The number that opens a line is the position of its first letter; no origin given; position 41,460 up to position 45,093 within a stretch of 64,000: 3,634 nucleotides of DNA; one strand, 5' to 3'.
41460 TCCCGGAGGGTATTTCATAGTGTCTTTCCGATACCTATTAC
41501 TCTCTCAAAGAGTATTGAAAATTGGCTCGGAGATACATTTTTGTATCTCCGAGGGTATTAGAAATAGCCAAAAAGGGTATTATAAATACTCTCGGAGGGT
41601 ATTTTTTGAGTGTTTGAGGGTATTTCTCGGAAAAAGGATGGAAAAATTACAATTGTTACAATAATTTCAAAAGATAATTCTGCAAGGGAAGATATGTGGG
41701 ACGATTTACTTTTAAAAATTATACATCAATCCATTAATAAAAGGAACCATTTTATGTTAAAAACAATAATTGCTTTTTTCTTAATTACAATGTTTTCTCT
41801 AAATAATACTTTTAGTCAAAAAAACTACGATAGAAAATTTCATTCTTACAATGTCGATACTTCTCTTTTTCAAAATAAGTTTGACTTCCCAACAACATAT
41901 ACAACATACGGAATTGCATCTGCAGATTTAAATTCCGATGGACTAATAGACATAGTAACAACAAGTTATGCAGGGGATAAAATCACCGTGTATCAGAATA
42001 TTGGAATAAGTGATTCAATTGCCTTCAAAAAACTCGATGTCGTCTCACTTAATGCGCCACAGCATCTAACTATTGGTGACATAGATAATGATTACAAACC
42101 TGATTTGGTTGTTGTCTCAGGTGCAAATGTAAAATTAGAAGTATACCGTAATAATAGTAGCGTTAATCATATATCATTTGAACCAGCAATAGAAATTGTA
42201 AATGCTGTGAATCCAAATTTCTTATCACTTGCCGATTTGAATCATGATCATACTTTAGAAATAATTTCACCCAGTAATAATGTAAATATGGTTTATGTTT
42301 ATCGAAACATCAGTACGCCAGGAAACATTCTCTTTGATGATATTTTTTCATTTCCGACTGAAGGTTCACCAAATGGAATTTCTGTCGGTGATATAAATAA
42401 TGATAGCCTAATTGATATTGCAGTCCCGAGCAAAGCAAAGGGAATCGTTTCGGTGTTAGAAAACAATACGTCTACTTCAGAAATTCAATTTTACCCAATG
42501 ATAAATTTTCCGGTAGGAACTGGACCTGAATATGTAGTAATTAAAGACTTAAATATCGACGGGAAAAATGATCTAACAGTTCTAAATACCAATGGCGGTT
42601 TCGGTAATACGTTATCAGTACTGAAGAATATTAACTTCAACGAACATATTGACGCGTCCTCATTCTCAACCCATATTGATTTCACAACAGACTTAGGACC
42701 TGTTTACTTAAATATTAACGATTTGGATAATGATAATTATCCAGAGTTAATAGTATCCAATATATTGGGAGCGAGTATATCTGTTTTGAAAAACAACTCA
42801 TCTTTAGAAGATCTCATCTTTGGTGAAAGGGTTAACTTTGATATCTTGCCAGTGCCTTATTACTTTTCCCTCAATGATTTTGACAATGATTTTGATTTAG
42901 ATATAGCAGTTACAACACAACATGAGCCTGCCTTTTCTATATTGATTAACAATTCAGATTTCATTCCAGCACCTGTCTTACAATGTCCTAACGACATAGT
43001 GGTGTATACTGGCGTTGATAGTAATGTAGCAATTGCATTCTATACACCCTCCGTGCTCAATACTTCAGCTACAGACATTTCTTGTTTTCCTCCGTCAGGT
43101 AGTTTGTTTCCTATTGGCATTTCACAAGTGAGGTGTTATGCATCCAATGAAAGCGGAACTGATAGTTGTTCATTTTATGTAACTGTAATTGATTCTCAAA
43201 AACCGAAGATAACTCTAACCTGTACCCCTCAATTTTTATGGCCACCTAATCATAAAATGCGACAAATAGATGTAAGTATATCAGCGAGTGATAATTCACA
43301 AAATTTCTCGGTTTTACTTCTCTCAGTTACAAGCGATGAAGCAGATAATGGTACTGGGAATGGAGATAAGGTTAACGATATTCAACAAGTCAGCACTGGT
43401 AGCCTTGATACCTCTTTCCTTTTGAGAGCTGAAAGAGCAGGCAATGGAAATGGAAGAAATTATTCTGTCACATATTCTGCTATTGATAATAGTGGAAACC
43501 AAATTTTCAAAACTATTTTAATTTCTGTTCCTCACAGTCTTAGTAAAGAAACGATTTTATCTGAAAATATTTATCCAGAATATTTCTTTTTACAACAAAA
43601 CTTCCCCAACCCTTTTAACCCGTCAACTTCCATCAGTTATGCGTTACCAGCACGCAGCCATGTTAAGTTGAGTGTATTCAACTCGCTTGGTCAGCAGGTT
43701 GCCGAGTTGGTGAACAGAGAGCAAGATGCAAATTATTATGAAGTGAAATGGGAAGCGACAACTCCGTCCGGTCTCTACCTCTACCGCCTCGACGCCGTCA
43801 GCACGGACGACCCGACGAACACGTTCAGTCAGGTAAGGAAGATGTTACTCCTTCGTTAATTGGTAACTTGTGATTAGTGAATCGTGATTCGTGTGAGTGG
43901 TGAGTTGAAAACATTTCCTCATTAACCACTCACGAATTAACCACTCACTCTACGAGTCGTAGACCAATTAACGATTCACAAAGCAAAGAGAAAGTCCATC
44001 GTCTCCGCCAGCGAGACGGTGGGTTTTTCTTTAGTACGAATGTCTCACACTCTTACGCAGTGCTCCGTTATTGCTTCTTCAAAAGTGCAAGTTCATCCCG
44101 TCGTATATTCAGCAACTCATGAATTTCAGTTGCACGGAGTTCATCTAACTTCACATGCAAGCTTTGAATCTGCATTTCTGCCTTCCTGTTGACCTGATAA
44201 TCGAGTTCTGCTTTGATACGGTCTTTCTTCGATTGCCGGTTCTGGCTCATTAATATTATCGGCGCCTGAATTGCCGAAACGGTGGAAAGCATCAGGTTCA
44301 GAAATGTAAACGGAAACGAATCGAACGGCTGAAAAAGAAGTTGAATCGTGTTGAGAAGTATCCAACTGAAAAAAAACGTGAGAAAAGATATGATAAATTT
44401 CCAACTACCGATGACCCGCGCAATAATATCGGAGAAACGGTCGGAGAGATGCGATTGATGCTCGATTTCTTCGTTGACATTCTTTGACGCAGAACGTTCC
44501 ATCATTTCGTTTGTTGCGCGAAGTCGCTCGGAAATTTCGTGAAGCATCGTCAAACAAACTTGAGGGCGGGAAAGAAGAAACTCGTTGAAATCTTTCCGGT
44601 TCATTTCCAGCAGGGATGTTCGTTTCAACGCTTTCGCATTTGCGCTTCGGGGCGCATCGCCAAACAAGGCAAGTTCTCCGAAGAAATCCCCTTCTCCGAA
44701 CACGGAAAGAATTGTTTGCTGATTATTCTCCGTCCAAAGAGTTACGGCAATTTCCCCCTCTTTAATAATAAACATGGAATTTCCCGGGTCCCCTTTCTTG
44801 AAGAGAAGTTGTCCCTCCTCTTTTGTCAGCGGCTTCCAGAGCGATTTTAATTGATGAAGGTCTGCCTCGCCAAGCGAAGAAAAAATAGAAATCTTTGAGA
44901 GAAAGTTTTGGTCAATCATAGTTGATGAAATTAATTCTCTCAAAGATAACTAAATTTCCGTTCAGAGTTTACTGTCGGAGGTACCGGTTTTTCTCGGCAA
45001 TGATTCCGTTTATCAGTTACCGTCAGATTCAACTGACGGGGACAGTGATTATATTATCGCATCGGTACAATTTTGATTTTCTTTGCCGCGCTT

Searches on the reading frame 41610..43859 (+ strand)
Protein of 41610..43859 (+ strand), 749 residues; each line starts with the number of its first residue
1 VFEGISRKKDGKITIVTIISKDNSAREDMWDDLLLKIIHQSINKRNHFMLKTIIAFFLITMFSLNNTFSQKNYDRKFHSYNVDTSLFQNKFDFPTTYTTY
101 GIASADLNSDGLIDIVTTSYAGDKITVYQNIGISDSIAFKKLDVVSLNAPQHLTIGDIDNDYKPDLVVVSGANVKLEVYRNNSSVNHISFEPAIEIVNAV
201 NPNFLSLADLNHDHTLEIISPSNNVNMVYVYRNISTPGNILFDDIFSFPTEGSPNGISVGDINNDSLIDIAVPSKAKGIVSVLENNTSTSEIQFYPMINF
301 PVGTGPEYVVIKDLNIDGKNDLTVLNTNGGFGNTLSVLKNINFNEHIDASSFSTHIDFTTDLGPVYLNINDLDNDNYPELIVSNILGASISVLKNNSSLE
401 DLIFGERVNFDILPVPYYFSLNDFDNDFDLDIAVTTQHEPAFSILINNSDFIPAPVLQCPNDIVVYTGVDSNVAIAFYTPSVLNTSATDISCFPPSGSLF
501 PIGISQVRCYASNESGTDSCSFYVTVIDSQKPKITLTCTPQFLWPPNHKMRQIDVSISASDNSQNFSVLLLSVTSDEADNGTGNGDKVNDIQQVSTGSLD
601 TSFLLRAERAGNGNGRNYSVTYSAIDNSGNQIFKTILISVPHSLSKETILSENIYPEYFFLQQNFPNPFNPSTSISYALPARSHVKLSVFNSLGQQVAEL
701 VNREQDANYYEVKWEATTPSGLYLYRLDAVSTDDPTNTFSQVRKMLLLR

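Call 3: search_protein_families(library=pfam, proteins=[window:41610-43859:+], max_evalue=1)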
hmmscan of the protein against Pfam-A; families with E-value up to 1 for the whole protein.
window:41610-43859:+ (749 aa): 7 families
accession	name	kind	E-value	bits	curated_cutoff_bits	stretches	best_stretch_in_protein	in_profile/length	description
PF13517.12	FG-GAP_3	-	9.5e-22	77.8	26.9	5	106-168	1-61/61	FG-GAP-like repeat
PF01839.29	FG-GAP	-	7.9e-12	45.2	22.1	1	100-126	3-27/37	FG-GAP repeat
PF02494.22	HYR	-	7.3e-08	33.1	21.7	1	454-526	5-81/81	HYR domain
PF18962.6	Por_Secre_tail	-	0.00079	20.1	27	1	665-729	2-64/75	Secretion system C-terminal sorting domain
PF16743.10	PliI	-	0.0043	17.2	27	0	309-337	62-90/123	Periplasmic lysozyme inhibitor of I-type lysozyme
PF13860.13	FlgD_ig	-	0.014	15.8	27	1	674-723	13-63/79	FlgD Ig-like domain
PF14783.12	BBS2_Mid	-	0.18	12.3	27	0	153-204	2-52/108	Ciliary BBSome complex subunit 2, middle region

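Call 4: search_protein_families(library=ncbifam, proteins=[window:41610-43859:+], max_evalue=1)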
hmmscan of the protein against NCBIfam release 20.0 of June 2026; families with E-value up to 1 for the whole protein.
window:41610-43859:+ (749 aa): 4 families
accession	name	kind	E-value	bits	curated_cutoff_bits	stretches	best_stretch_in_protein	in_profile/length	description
NF052323.1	T9SSA_dep_M6i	equivalog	2.3e-08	32.5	600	2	664-733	960-1030/1043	T9SS-dependent M6-like inactivated metalloprotease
TIGR04183.1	Por_Secre_tail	domain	0.00011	22.1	23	1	665-728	2-59/72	T9SS type A sorting domain-containing protein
NF047539.1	XAC2610_fam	domain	0.0083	16.6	35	1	310-334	2-26/89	XAC2610-related protein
NF046077.1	LPS_M949_RS01915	subfamily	0.066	13.1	60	0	355-382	59-86/154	M949_RS01915 family surface polysaccharide biosynthesis protein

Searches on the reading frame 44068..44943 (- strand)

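Call 3: search_protein_families(library=pfam, proteins=[window:44068-44943:-], max_evalue=1)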
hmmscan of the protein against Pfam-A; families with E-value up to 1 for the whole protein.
window:44068-44943:- (291 aa): 2 families
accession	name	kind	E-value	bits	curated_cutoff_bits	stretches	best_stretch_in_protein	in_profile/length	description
PF06210.16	DUF1003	-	3.2e-36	124.1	27.4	1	178-275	1-98/103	Protein of unknown function (DUF1003)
PF00027.35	cNMP_binding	-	1.2e-24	86.6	27.5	1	42-124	5-87/89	Cyclic nucleotide-binding domain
